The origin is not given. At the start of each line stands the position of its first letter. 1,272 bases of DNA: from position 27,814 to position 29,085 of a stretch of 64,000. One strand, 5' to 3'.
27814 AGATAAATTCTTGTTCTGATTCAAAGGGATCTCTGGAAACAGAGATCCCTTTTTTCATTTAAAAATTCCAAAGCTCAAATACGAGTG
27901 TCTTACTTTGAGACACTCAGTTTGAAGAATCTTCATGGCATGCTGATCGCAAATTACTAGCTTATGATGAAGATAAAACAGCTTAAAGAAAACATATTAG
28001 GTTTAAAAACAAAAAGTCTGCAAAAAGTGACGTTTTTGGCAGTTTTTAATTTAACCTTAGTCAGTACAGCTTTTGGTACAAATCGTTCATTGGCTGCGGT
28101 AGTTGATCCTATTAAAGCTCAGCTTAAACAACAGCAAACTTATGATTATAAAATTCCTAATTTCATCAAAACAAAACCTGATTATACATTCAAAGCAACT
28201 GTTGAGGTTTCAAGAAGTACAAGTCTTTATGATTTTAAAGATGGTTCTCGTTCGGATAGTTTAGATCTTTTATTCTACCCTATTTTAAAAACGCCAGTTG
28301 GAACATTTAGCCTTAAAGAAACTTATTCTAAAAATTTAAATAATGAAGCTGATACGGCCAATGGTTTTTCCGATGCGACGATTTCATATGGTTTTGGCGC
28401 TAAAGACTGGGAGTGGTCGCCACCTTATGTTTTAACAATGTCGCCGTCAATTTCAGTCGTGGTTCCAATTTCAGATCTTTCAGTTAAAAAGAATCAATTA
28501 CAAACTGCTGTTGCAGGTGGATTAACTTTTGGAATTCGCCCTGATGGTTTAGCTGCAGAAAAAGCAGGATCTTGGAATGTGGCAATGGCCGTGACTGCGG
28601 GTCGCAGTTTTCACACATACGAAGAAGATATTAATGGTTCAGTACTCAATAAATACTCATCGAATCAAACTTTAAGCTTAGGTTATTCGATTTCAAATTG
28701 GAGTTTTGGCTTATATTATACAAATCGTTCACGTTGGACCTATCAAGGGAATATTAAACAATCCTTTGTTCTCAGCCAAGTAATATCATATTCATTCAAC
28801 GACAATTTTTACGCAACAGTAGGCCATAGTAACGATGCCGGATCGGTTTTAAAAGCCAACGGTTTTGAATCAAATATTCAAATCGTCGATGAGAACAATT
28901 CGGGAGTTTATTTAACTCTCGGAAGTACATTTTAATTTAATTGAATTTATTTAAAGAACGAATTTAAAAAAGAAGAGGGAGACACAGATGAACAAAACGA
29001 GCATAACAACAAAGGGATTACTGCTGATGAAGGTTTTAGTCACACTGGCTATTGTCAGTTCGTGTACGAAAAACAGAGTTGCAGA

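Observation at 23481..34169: Tandem 'beta-barrel + giant lipoprotein Met-zincin' modules: candidate dedicated protease export/display system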

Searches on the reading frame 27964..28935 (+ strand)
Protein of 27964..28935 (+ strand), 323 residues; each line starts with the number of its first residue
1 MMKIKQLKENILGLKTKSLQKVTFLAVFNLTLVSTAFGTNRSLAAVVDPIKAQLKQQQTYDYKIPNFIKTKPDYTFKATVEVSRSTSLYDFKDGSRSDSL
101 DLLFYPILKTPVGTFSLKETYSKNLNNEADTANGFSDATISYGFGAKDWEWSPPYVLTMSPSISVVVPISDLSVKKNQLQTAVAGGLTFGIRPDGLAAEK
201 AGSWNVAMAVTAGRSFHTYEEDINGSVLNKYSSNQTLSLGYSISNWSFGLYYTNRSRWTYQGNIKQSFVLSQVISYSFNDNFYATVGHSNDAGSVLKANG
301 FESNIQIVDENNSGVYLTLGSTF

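Call 4: search_protein_families(library=pfam, proteins=[window:27964-28935:+], max_evalue=0.1)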
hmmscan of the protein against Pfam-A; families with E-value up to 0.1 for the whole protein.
window:27964-28935:+ (323 aa): 0 families

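Call 5: search_protein_families(library=ncbifam, proteins=[window:27964-28935:+], max_evalue=0.1)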
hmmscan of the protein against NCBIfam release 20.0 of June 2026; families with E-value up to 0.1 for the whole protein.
window:27964-28935:+ (323 aa): 0 families

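Call 14: find_homologous_proteins(query=window:27964-28935:+, max_evalue=0.001)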
Query window:27964-28935:+ (323 aa): 133 proteins with E <= 0.001 among 2190 candidates; the best 120 are listed.
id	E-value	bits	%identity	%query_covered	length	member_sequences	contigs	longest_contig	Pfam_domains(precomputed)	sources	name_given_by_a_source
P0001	6.8e-208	707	100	100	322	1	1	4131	-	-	-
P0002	7.1e-201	684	95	100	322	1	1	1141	-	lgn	-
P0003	9.9e-189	644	91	100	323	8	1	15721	-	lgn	-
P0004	2.6e-184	630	89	100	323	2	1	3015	-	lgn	-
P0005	2.1e-169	581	83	100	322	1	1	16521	-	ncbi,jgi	jgi:hypothetical protein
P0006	8.3e-168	575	81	100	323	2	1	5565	-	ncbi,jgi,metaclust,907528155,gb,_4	metaclust:\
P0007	4.9e-143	494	71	97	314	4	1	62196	-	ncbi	-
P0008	4.5e-136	471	67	100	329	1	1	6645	-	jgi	jgi:hypothetical protein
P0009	1.2e-135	470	67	100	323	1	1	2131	-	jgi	jgi:hypothetical protein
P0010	1.8e-135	469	66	100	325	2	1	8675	-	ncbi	-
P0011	1.2e-129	450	66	97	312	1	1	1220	-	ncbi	-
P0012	2.9e-129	449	66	99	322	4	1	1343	-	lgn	-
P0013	4.4e-129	448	65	97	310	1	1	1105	-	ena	-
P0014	1.1e-120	421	59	100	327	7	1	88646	-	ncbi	-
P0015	1.7e-114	400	56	100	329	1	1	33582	-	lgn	-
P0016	3.3e-106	373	55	100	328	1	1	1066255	-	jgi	jgi:hypothetical protein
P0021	4.3e-88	314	55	78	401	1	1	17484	-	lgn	-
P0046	2.9e-78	281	53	75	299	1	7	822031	-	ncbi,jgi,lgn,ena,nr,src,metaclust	ncbi:MAG: hypothetical protein A2622_02705 [Bdellovibrionales bacterium RIFCSPHIGHO2_01_FULL_40_29]|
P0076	5.6e-70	254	47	76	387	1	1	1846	-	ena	-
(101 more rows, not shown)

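Call 17: find_encoding_contigs(protein=P0016, flank=10000, max_places=2)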
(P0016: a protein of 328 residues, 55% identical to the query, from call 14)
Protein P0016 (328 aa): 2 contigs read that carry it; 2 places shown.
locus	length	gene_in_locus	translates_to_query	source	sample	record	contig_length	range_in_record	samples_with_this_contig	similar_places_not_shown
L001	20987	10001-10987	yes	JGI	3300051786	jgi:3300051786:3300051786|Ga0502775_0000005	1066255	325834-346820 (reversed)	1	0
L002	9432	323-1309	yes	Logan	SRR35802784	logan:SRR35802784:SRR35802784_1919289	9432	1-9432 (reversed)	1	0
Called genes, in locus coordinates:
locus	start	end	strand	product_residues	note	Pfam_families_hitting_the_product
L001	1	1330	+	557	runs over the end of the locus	PF00890:FAD_binding_2, PF07992:Pyr_redox_2 (faint), PF02910:Succ_DH_flav_C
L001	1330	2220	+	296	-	PF00561:Abhydrolase_1, PF12146:Hydrolase_4, PF12697:Abhydrolase_6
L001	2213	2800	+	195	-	-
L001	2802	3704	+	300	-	-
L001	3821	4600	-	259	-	PF00106:adh_short, PF08659:KR, PF13561:adh_short_C2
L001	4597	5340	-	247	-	PF00075:RNase_H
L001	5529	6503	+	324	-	-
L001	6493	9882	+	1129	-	PF16313:DUF4953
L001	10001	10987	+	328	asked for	-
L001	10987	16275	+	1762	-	PF13583:Reprolysin_4 (faint), PF16313:DUF4953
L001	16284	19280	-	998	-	PF00580:UvrD-helicase, PF01443:Viral_helicase1 (faint), PF13245:AAA_19, PF13361:UvrD_C, PF13538:UvrD_C_2 (faint)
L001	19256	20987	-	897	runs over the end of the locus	PF12705:PDDEXK_1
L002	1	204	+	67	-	?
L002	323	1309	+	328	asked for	-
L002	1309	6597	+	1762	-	PF13583:Reprolysin_4 (faint), PF16313:DUF4953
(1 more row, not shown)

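Call 18: find_encoding_contigs(protein=P0046, flank=10000, max_places=2)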
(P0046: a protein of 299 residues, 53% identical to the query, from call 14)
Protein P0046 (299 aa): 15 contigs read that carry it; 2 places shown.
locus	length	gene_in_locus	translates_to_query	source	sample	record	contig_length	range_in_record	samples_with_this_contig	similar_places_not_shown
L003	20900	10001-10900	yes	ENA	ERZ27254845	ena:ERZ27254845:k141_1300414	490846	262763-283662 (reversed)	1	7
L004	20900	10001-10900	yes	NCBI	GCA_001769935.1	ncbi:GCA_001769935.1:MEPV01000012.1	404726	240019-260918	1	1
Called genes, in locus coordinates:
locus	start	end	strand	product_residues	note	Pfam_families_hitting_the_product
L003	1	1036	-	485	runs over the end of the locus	PF00990:GGDEF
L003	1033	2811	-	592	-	PF02518:HATPase_c (weak)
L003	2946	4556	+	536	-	PF00890:FAD_binding_2, PF02910:Succ_DH_flav_C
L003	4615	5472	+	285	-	PF12146:Hydrolase_4, PF00561:Abhydrolase_1, PF12697:Abhydrolase_6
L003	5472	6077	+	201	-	-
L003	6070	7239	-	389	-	PF02771:Acyl-CoA_dh_N, PF02770:Acyl-CoA_dh_M, PF00441:Acyl-CoA_dh_1, PF08028:Acyl-CoA_dh_2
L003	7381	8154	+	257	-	-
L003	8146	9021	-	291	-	PF00089:Trypsin, PF13365:Trypsin_2 (weak)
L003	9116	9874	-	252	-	PF00075:RNase_H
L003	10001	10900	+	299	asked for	-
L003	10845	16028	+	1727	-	PF16313:DUF4953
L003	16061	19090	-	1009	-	PF00580:UvrD-helicase, PF13087:AAA_12 (faint), PF13245:AAA_19, PF13361:UvrD_C, PF13538:UvrD_C_2 (faint)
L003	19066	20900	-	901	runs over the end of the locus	PF12705:PDDEXK_1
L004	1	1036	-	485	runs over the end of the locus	PF00990:GGDEF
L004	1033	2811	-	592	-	PF02518:HATPase_c (weak)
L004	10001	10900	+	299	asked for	-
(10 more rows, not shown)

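Call 23: predict_structure(alignment_id=A1)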
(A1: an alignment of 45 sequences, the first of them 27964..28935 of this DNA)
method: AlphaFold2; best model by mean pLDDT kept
length: 323 residues; sequences in the alignment: 45
mean_pLDDT: 73.9   pTM: 0.66
mean pLDDT of the five models: 73.9, 71.7, 71.4, 71.1, 71.0
residues with pLDDT >= 90: 58; 70-90: 156; 50-70: 49; < 50: 60
segments of 3 or more residues with pLDDT < 50: 1-4, 7-17, 19-21, 38-69, 298-301, 303-307
pLDDT, mean of each block of 10 residues (from residue 1): 43 44 54 53 40 39 44 86 85 75 92 90 76 74 88 84 88 82 87 68 78 86 85 86 89 88 87 91 91 53 46 84 91
secondary structure, 60 per line:
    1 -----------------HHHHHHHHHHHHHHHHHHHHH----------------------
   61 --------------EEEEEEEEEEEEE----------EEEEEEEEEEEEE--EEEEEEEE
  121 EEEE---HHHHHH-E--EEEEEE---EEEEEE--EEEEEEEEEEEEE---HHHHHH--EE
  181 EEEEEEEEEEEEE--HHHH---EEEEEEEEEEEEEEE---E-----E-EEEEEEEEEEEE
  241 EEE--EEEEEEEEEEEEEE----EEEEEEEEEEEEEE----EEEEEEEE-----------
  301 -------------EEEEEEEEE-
elements in order: H18-38 E75-87 E98-110 E113-124 H128-133 E138-143 E147-152 E155-167 H171-176 E179-193 H196-199 E203-217 E229-243 E246-259 E264-277 E282-289 E314-322
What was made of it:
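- On Outer-membrane beta-barrel protein (BAM substrate): 14 strands are not excluded because loop 290-313 is low-confidence (call 23).
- On SLAM / T11SS: About 12 strands are predicted (call 23).
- On Two-partner secretion (T5bSS): The barrel is too small (call 23).
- B2 AF2 model: pLDDT 73.9, about 12 antiparallel strands, disordered N-terminal linker (call 23).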

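Call 26: find_related_loci(query=A1, collection=genome_contigs, flank=8000)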
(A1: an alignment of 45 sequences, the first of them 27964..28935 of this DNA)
Query A1 (323 aa) in genome_contigs; peptide patterns used: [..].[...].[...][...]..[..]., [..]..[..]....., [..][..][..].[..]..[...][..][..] (x = any residue, [..] = any of these).
86 stretches matched a pattern; 43 encode a relative of the query (tblastn E <= 1e-3); 42 distinct loci.
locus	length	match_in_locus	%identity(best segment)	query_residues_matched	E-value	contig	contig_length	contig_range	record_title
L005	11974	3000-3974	70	1-323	2e-153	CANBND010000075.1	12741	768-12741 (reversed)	MAG: Bdellovibrionaceae bacterium isolate JR-MC-F-240519-149 genome assembly, contig: JR-MC-F-240519-C5106, whole genome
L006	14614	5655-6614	69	6-323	4e-150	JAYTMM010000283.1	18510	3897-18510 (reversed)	MAG: Pseudobdellovibrionaceae bacterium isolate GFS_3655 GFS_3655_282, whole genome shotgun sequence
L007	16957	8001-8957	59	1-323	2e-128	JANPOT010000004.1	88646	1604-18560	MAG: Pseudobdellovibrionaceae bacterium isolate VAR_83_metabat_80 VAR_83_k141_3316862, whole genome shotgun sequence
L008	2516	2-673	67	100-323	1e-108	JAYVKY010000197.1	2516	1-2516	MAG: Pseudobdellovibrionaceae bacterium isolate GL54_DN_metabinner_6 GL54_DN_metabinner_6_196, whole genome shotgun sequ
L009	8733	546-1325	56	51-323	1e-98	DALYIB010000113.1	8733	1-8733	MAG TPA_asm: Pseudobdellovibrio sp. isolate CTOTU46580 NODE_667_length_8733_cov_5.354805, whole genome shotgun sequence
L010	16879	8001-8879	49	12-318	3e-92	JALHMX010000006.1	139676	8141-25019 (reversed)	MAG: Bdellovibrionaceae bacterium isolate Bin_48_1 c_000000000798, whole genome shotgun sequence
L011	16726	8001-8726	53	82-323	4e-84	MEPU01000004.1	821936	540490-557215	MAG: Bdellovibrionales bacterium RIFCSPHIGHO2_01_FULL_40_29 rifcsphigho2_01_scaffold_2, whole genome shotgun sequence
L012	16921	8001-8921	44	4-323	3e-83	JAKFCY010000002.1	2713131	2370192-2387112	MAG: Bdellovibrio sp. isolate LC033 contig-124_0, whole genome shotgun sequence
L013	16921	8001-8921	44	4-323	5e-83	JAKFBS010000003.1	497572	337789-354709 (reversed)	MAG: Bdellovibrio sp. isolate LC001 contig-124_3, whole genome shotgun sequence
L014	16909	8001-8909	46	20-323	7e-83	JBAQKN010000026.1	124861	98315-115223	MAG: Pseudobdellovibrio sp. isolate MFD12081_ilm_asm_bin6 k127_48958, whole genome shotgun sequence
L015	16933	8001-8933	44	3-323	2e-82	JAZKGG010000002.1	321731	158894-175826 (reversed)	MAG: Bdellovibrionota bacterium isolate DC_RB_04_SPN110320-bin035_1 DCRB04SPN_B035_1_000000000002, whole genome shotgun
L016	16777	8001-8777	49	61-323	3e-81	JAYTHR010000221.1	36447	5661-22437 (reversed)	MAG: Bdellovibrionales bacterium isolate GFS_2545 GFS_2545_220, whole genome shotgun sequence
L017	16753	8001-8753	51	69-323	9e-81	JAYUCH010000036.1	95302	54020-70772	MAG: Bdellovibrionales bacterium isolate GFS_6910 GFS_6910_35, whole genome shotgun sequence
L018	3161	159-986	44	54-323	2e-79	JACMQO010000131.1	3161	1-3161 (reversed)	MAG: Bdellovibrio sp. isolate LF-bin-439 FL-bin-439-contig-k141_2045126, whole genome shotgun sequence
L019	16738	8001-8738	51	76-323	1e-78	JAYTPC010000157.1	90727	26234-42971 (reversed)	MAG: Bdellovibrionales bacterium isolate GFS_4320 GFS_4320_156, whole genome shotgun sequence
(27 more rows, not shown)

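Call 27: fold_search(model_id=the predicted structure, library=pdb)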
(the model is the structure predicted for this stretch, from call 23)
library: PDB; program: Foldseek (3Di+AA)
matches with E <= 10: 859; with E <= 0.001: 218
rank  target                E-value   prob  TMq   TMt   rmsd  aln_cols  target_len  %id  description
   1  1hxu                  2.1e-08  1.00  0.37  0.36  11.8       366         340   10  OMPF PORIN MUTANT KK (released 2001-06-06)
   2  1hxt                  5.5e-08  1.00  0.39  0.37  11.8       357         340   10  OMPF PORIN MUTANT NQAAA (released 2001-06-06)
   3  1gfp                  5.5e-08  1.00  0.38  0.37  10.0       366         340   11  OMPF PORIN (MUTANT R42C) (released 1996-12-07)
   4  1hxx                  5.8e-08  1.00  0.39  0.37  12.1       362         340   10  OMPF PORIN MUTANT Y106F (released 2001-06-06)
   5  1bt9                  6.4e-08  1.00  0.37  0.36  12.0       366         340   10  OMPF PORIN MUTANT D74A (released 1999-01-13)
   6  4lsi_A                6.7e-08  1.00  0.40  0.39  11.5       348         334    9  Ion selectivity of OmpF porin soaked in 0.3M KBr (released 2013-10-23)
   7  1gfm                  7.5e-08  1.00  0.38  0.37   9.5       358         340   10  OMPF PORIN (MUTANT D113G) (released 1996-12-07)
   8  1gfq                  8.3e-08  1.00  0.39  0.38  11.6       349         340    9  OMPF PORIN (MUTANT R82C) (released 1996-12-07)
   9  6ene_A                8.3e-08  1.00  0.38  0.37  12.1       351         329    9  OmpF orthologue from Enterobacter cloacae (OmpE35) (released 2018-10-31)
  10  9j9o_A                8.8e-08  1.00  0.40  0.38  11.8       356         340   10  artificial dinuclear Zn-bound metalloprotein 1 (D1:2Zn) (released 2025-07-02)
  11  9a32_MODEL_1_A        8.8e-08  1.00  0.35  0.32  18.2       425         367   10  Model of E. coli OmpC by in-cell photo-crosslinking MS and deep learning (released 2023-02-24)
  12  1pho                  9.2e-08  1.00  0.38  0.37   9.9       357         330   11  CRYSTAL STRUCTURES EXPLAIN FUNCTIONAL PROPERTIES OF TWO E. COLI PORINS (released 1993-10-31)
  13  7fdy_C                9.7e-08  1.00  0.40  0.39  11.4       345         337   10  Structure of OmpF1 (released 2022-11-16)
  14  1opf_A                1.1e-07  1.00  0.40  0.38  12.1       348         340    9  THE STRUCTURE OF OMPF PORIN IN A TETRAGONAL CRYSTAL FORM (released 1995-02-07)
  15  2zfg                  1.2e-07  1.00  0.39  0.38  11.0       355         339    9  Structure of OMPF PORIN (released 2008-07-29)
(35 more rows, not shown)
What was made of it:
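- On Outer-membrane beta-barrel protein (BAM substrate): Foldseek probability 1.0 to OmpF, FapF and Tsx (call 27).
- Closest known: 12-stranded specific channels. Same: Tsx is among the Foldseek matches (TM 0.39/0.47; call 27).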

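Call 91: search_protein_families(library=pfam, proteins=[P0021, P0076], max_evalue=0.01)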
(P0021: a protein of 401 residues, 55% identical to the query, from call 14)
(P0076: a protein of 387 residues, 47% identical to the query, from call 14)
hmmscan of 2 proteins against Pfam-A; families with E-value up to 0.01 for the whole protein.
P0021 (401 aa): 0 families

P0076 (387 aa): 0 families
